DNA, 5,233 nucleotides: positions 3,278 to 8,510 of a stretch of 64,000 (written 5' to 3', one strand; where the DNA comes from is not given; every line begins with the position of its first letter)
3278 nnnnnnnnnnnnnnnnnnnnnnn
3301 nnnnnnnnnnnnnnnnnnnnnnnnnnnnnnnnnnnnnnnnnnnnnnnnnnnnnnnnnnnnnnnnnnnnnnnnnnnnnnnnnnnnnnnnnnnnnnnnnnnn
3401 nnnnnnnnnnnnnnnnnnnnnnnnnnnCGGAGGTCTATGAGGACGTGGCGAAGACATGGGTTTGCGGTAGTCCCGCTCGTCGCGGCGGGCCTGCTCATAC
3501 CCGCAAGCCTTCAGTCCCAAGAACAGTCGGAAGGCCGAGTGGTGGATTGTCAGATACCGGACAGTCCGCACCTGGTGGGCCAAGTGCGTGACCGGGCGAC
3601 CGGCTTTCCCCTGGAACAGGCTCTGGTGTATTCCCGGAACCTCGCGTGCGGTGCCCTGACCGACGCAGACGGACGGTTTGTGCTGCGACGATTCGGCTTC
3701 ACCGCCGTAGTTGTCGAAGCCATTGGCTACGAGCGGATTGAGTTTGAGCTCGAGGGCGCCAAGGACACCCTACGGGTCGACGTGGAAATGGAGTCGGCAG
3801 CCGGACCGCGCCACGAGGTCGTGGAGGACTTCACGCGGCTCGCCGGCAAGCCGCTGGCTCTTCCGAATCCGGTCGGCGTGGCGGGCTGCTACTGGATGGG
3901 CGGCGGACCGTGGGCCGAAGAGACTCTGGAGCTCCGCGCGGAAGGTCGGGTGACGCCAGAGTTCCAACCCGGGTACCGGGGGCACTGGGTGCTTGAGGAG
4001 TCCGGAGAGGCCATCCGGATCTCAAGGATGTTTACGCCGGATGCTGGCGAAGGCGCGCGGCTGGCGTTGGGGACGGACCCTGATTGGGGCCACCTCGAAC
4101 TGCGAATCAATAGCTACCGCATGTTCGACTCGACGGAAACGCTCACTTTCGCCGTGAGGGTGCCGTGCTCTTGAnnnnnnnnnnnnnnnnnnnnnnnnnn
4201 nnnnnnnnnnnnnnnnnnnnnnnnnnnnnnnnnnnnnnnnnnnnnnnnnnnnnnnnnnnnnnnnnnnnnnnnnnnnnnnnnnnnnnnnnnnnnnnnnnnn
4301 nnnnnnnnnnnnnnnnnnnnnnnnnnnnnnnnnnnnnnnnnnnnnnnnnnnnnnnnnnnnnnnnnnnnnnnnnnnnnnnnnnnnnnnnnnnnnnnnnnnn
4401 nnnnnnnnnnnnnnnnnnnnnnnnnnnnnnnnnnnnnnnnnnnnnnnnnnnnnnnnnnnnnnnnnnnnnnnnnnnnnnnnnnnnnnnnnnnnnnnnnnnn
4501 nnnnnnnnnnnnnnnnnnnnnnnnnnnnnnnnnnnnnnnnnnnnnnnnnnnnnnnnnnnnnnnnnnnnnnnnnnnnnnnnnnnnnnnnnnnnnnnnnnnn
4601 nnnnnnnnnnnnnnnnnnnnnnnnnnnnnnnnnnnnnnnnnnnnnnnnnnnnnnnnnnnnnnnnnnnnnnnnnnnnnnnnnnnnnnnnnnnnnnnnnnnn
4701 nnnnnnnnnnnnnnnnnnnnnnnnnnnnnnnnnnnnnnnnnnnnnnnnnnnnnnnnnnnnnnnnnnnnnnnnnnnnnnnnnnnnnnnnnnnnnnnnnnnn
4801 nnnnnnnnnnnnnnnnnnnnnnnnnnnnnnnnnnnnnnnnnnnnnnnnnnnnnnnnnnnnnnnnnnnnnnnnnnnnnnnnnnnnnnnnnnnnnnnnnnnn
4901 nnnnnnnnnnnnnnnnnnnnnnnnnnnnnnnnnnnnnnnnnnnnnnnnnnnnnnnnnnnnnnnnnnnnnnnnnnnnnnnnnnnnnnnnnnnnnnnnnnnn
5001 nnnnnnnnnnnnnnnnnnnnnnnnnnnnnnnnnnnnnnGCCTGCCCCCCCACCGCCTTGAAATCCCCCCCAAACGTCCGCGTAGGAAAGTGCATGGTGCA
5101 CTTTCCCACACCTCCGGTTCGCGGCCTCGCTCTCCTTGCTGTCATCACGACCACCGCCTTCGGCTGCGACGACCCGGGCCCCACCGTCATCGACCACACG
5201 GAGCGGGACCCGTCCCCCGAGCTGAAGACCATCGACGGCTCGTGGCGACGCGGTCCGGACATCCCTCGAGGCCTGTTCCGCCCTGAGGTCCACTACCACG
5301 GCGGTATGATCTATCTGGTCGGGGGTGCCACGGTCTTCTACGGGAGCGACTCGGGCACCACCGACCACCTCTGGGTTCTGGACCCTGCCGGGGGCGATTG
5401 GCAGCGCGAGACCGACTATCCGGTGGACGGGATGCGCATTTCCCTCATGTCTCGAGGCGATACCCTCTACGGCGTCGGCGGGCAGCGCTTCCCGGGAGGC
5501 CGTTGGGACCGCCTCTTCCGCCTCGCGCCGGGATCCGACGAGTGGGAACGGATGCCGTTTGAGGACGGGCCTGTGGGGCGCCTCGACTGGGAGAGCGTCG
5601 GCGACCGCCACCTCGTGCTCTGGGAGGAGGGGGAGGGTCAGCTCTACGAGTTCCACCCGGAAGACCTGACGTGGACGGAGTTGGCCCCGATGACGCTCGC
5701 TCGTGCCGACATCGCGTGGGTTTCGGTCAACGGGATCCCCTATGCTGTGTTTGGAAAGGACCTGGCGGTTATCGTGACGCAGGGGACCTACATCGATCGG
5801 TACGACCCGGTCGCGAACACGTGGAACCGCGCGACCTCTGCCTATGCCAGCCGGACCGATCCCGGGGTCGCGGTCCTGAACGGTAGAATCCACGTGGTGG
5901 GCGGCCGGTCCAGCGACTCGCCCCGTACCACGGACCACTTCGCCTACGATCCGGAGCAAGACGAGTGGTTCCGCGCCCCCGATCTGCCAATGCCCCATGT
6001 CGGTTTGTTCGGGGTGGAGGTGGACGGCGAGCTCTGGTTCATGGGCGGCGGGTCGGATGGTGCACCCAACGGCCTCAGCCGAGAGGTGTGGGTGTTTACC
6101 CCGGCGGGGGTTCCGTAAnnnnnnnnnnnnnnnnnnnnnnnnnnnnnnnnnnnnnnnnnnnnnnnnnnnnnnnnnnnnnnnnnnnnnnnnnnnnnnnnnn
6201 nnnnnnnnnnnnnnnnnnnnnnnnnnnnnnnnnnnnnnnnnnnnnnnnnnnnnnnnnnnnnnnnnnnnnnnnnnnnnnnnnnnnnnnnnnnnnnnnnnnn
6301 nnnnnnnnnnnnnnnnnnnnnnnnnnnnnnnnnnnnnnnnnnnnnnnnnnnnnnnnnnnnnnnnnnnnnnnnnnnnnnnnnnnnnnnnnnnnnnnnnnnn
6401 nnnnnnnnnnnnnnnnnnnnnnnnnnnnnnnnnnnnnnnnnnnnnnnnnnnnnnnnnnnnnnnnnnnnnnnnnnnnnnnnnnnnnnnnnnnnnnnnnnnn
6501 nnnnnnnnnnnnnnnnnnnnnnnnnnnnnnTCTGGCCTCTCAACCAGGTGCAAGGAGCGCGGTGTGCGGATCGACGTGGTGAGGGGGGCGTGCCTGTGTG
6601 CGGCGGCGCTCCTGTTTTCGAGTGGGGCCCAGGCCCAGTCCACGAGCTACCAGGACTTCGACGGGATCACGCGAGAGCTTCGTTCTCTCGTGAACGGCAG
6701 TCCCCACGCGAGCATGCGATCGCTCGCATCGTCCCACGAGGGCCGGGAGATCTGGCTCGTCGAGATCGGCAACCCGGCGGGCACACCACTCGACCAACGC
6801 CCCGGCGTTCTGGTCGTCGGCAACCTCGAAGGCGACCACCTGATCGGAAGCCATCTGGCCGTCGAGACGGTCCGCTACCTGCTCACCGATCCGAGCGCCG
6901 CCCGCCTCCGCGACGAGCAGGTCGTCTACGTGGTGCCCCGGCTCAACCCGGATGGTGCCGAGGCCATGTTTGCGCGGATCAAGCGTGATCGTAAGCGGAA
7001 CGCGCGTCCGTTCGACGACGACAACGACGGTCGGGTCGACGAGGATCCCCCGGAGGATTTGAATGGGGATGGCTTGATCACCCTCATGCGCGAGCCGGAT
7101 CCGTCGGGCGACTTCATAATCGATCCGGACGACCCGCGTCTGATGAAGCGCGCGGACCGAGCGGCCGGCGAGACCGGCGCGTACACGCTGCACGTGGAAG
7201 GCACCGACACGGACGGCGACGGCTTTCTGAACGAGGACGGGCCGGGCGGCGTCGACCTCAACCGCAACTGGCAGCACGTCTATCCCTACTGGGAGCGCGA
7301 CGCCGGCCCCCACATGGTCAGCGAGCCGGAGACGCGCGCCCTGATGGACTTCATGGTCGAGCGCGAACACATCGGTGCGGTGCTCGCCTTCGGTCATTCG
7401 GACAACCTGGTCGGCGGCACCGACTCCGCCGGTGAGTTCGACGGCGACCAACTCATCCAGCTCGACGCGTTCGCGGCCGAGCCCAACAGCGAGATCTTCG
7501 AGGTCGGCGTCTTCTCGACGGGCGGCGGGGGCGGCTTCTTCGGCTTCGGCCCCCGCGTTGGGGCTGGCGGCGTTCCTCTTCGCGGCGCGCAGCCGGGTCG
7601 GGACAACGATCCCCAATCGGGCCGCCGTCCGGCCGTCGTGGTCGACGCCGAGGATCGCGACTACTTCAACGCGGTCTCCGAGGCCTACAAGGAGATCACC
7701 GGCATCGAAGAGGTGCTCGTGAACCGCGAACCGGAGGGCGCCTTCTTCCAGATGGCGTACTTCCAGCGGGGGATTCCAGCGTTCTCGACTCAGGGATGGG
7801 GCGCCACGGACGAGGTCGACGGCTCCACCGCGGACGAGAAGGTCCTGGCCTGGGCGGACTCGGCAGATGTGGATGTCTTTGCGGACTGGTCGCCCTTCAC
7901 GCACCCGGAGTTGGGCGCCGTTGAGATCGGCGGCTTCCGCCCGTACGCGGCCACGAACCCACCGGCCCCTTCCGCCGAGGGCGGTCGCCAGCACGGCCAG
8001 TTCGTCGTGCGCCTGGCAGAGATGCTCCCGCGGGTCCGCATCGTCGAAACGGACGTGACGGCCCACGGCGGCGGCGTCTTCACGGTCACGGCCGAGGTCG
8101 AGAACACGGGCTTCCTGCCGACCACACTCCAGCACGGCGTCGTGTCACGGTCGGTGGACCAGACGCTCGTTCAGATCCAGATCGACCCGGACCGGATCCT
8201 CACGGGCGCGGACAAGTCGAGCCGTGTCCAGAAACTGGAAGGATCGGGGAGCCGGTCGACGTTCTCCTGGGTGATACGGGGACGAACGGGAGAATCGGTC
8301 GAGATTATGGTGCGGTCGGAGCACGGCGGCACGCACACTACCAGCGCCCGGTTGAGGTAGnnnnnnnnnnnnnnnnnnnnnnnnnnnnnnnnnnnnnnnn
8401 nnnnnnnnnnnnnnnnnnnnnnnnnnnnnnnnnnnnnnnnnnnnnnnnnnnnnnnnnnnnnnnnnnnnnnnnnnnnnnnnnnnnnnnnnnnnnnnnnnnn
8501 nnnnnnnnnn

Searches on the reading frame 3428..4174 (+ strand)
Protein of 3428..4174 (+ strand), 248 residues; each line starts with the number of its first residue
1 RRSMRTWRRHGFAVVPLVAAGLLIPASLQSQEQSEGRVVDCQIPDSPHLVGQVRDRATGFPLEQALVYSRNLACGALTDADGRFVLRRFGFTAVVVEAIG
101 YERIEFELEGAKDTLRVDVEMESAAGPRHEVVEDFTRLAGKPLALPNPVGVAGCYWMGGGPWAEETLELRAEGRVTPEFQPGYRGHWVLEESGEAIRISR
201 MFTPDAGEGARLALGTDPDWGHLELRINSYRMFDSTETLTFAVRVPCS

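Call 101: search_protein_families(library=pfam, proteins=[window:3428-4174:+], max_evalue=0.0001)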
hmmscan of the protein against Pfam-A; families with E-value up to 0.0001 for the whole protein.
window:3428-4174:+ (248 aa): 2 families
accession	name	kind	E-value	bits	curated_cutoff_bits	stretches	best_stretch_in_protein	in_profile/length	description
PF13715.12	CarbopepD_reg_2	-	5.1e-10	39.7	32.2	1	51-131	3-86/88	CarboxypepD_reg-like domain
PF13620.12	CarboxypepD_reg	-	1.1e-06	29.3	32.3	1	49-121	2-81/82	Carboxypeptidase regulatory-like domain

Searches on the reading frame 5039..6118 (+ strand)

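Call 101: search_protein_families(library=pfam, proteins=[window:5039-6118:+], max_evalue=0.0001)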
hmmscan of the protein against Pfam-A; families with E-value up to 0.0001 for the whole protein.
window:5039-6118:+ (359 aa): 9 families
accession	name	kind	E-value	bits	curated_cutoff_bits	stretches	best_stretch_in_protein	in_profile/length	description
PF01344.31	Kelch_1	-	2.7e-16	59.2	20.1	1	272-317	2-46/46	Kelch motif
PF13964.12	Kelch_6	-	1.3e-13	50.8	25.3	0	272-317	2-47/50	Kelch motif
PF24681.1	Kelch_KLHDC2_KLHL20_DRC7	-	7.2e-12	45.5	50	1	255-354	84-185/221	KLHDC2/KLHL20/DRC7 Kelch-repeats domain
PF13418.12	Kelch_4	-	7.5e-12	45.5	21.6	0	281-317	12-48/49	Galactose oxidase, central domain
PF07646.21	Kelch_2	-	5.9e-11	42.2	21.3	0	274-317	4-48/48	Kelch motif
PF25210.1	Kelch_FKB95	-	2.4e-09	37.7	70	0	256-314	64-124/268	FKB95, Kelch-repeats domain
PF24981.1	Beta-prop_ATRN-LZTR1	-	1.2e-08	35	50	0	254-337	184-279/289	Attractin/LZTR1 beta-propeller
PF13415.12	Kelch_3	-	7.1e-08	32.9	22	0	282-319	2-39/48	Galactose oxidase, central domain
PF24996.1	NANM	-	7.7e-05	22.1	45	0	270-339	52-126/350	N-acetylneuraminate epimerase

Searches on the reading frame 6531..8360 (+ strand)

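Call 42: search_protein_families(library=pfam, proteins=[window:6531-8360:+], max_evalue=0.0001)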
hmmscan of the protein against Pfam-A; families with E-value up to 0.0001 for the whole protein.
window:6531-8360:+ (609 aa): 1 family
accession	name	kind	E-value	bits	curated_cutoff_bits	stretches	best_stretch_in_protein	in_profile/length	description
PF00246.29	Peptidase_M14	-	2.6e-26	93.4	21.6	1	49-287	4-181/286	Zinc carboxypeptidase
